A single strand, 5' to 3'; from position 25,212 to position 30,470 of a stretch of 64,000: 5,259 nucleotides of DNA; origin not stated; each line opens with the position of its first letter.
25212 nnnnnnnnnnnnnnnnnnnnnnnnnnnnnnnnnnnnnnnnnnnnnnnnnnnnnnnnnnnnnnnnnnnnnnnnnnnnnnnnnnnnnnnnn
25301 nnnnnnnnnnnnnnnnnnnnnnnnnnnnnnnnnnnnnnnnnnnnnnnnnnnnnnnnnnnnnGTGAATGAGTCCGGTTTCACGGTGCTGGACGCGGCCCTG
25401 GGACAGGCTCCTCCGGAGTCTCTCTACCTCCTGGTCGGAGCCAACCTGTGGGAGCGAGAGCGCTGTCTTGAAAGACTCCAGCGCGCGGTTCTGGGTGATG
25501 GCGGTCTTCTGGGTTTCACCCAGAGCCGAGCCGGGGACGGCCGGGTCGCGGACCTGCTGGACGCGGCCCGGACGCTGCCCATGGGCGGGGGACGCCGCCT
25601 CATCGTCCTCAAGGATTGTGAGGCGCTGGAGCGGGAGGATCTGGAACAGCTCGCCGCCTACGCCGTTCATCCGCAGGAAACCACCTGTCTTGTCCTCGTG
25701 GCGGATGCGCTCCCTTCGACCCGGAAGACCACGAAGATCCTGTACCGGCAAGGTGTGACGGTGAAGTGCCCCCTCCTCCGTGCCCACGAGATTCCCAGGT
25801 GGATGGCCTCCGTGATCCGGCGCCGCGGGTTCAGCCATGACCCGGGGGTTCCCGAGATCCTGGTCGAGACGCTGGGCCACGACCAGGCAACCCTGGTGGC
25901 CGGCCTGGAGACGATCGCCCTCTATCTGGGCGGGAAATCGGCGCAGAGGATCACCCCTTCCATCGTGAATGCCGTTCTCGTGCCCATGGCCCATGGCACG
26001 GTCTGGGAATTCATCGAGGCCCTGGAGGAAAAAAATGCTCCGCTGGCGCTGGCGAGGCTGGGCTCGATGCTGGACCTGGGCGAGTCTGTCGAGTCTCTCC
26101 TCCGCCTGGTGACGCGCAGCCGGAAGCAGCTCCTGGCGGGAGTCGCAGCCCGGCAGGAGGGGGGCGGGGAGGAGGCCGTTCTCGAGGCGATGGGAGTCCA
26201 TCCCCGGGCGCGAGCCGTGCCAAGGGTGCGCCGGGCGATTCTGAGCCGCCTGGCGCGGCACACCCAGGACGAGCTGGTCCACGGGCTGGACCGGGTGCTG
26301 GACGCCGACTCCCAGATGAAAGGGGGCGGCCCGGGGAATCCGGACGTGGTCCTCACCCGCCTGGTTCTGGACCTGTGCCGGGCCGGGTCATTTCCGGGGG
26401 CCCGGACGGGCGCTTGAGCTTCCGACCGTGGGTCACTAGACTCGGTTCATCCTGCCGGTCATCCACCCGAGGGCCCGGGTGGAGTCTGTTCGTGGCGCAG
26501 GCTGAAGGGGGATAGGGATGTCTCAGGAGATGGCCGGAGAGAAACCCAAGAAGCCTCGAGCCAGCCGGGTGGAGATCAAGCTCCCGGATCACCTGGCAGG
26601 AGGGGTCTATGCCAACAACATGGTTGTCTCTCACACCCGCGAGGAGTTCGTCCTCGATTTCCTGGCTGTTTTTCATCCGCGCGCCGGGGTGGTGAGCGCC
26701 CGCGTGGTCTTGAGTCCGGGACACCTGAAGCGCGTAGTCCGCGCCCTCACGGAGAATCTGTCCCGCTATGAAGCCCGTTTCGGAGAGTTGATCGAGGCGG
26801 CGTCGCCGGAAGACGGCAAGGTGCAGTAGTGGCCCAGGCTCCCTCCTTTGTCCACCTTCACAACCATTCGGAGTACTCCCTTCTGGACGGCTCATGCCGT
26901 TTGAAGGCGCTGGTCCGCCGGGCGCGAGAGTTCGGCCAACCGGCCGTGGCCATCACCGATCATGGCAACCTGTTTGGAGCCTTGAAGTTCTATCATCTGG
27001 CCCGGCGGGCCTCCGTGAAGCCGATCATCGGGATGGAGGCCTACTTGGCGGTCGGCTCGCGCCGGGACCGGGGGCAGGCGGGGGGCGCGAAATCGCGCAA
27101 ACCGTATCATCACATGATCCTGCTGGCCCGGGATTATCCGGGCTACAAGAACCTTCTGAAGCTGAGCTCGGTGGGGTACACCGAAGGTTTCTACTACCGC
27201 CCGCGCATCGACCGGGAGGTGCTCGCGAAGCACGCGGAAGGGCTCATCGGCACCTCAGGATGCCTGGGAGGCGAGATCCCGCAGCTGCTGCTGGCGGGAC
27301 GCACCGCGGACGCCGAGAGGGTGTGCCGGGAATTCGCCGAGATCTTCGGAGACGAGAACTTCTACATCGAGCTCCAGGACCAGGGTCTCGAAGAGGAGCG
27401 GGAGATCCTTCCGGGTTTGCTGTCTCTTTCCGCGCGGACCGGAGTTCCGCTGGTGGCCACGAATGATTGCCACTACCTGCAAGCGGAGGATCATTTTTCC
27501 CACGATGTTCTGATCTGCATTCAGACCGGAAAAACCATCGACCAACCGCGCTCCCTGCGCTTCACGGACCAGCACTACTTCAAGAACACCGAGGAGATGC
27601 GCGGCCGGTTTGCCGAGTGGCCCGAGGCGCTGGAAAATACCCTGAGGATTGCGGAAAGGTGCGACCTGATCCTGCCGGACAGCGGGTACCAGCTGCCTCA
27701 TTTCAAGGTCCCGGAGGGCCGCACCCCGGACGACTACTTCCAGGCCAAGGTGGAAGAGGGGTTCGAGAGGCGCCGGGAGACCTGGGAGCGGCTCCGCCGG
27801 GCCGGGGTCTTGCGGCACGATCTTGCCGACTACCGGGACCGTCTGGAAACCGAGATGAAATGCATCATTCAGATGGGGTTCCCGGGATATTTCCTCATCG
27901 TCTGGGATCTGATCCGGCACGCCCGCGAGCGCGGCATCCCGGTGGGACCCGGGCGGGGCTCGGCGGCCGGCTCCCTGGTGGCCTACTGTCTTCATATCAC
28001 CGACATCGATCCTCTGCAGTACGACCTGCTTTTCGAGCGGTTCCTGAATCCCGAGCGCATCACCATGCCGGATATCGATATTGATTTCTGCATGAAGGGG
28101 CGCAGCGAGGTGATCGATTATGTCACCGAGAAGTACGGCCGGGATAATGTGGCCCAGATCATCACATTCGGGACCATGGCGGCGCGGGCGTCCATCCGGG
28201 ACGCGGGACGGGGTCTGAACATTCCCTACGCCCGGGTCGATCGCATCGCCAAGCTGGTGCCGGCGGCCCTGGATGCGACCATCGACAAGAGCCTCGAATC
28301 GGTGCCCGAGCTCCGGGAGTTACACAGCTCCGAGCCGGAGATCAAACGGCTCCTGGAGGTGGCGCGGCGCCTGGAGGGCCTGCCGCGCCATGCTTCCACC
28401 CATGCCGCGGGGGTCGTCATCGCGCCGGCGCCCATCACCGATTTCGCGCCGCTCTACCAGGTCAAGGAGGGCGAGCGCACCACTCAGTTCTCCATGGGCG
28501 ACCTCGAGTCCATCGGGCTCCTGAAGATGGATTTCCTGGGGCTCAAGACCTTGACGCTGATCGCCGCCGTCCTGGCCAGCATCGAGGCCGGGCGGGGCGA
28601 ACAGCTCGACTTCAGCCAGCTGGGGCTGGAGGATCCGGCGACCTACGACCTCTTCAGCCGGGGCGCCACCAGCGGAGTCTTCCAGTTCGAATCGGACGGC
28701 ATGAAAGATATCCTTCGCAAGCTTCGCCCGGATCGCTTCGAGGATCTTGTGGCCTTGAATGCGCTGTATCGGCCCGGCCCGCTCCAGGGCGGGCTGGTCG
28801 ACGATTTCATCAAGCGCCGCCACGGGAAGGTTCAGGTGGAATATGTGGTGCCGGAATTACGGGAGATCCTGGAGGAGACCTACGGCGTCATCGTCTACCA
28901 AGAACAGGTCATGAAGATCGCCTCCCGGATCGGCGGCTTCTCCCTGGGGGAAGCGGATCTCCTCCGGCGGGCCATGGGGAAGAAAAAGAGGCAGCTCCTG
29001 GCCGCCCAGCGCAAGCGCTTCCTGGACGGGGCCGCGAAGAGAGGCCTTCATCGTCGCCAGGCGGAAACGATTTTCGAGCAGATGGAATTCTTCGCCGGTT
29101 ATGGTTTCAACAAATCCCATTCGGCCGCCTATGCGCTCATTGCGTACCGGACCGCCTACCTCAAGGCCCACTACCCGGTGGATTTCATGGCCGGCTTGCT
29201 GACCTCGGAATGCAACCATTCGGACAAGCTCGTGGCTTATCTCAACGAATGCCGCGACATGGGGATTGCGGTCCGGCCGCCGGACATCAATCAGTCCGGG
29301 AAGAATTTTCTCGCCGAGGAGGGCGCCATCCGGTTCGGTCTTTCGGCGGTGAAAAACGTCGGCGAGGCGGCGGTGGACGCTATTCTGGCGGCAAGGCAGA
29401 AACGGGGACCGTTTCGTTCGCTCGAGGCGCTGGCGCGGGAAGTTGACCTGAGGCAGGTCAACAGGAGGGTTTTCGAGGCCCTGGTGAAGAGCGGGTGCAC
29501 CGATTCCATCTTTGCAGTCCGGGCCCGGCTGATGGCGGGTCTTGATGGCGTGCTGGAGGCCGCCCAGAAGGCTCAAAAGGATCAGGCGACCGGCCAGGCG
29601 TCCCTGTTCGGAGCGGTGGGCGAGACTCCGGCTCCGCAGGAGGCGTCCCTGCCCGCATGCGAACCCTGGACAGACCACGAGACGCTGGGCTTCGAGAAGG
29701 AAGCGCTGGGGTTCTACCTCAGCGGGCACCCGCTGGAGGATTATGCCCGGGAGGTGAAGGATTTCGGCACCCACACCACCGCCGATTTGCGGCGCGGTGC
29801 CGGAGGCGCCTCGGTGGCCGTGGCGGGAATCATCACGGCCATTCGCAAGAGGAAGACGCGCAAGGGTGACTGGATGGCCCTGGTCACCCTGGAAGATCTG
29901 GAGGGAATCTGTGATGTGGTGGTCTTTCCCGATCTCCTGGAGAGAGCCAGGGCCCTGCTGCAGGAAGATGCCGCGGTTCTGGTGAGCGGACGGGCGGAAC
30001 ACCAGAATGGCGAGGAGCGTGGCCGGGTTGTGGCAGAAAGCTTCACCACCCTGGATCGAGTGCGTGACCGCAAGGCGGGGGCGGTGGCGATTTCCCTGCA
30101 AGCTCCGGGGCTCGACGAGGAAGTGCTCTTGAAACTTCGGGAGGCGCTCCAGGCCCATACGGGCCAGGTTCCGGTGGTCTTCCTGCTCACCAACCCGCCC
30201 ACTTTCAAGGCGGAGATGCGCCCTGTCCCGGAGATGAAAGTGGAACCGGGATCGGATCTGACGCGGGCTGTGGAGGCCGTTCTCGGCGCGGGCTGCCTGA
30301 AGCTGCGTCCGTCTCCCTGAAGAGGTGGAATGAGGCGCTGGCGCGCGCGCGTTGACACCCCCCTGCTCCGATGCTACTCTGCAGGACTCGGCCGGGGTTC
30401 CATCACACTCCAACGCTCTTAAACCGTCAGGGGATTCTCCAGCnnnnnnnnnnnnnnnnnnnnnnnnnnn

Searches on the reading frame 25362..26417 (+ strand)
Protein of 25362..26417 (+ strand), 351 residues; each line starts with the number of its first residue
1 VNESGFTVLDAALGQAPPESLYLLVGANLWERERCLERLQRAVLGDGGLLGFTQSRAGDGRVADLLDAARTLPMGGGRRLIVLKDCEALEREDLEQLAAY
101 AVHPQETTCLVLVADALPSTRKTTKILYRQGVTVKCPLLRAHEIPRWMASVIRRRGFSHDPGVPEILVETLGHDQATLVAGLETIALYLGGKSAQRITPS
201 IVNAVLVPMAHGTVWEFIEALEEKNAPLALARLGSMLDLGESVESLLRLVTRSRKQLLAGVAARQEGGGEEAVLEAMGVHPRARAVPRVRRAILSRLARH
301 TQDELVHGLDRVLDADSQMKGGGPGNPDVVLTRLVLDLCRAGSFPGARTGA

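Call 7: search_protein_families(library=pfam, proteins=[window:25362-26417:+], max_evalue=0.001)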
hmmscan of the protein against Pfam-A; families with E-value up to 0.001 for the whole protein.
window:25362-26417:+ (351 aa): 2 families
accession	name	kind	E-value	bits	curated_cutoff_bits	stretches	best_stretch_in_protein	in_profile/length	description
PF06144.19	DNA_pol3_delta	-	2.3e-06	28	21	1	58-136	38-123/124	DNA polymerase III, delta subunit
PF21694.2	DNA_pol3_delta_C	-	2.1e-05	24.9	27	1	213-323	3-107/121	DNA polymerase III delta subunit, C-terminal domain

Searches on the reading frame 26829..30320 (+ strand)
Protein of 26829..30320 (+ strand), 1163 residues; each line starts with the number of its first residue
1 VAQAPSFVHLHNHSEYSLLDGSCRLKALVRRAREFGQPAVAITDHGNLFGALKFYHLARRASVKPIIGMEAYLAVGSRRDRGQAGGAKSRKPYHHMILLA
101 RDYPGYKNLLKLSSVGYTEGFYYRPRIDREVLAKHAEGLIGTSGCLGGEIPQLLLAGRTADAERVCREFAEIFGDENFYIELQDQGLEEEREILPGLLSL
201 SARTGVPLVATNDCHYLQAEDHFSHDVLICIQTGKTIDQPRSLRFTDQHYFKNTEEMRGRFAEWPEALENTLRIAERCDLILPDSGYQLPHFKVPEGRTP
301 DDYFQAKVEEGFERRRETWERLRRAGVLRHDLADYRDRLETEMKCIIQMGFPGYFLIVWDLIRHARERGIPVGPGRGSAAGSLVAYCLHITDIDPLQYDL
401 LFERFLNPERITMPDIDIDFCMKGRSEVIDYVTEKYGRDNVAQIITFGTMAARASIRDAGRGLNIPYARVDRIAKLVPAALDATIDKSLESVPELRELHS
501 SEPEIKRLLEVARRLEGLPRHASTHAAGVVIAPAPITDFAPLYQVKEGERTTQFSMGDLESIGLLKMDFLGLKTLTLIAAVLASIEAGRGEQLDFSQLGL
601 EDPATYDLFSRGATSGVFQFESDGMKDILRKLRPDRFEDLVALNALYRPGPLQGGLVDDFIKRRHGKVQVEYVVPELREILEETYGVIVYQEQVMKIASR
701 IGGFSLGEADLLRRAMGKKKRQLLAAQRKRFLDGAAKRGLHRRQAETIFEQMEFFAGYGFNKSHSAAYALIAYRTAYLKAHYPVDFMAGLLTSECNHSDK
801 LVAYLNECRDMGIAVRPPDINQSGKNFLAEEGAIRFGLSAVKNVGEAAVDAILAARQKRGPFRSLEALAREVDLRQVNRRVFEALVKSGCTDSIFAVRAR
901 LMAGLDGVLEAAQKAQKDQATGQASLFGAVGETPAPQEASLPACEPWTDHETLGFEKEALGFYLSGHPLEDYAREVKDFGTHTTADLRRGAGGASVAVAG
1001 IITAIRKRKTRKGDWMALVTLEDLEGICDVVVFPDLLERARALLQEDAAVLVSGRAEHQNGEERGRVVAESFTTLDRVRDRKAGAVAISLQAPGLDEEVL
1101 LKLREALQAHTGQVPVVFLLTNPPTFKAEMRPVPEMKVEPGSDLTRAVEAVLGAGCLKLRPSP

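Call 7: search_protein_families(library=pfam, proteins=[window:26829-30320:+], max_evalue=0.001)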
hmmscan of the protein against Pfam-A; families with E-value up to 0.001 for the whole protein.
window:26829-30320:+ (1163 aa): 5 families
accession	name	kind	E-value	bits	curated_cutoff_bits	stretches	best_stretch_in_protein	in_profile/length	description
PF07733.18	DNA_pol3_alpha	-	1.2e-104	350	23.9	1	316-571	15-260/260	Bacterial DNA polymerase III alpha NTPase domain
PF17657.6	DNA_pol3_finger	-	1.3e-64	216.9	22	1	574-739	1-166/166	Bacterial DNA polymerase III alpha subunit finger domain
PF02811.25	PHP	-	6e-57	193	26.4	1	9-184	1-163/164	PHP domain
PF14579.12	HHH_6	-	1e-28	99.8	25.6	1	812-900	1-89/90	Helix-hairpin-helix motif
PF01336.31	tRNA_anti-codon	-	1.9e-08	34.6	27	1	996-1073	1-73/75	OB-fold nucleic acid binding domain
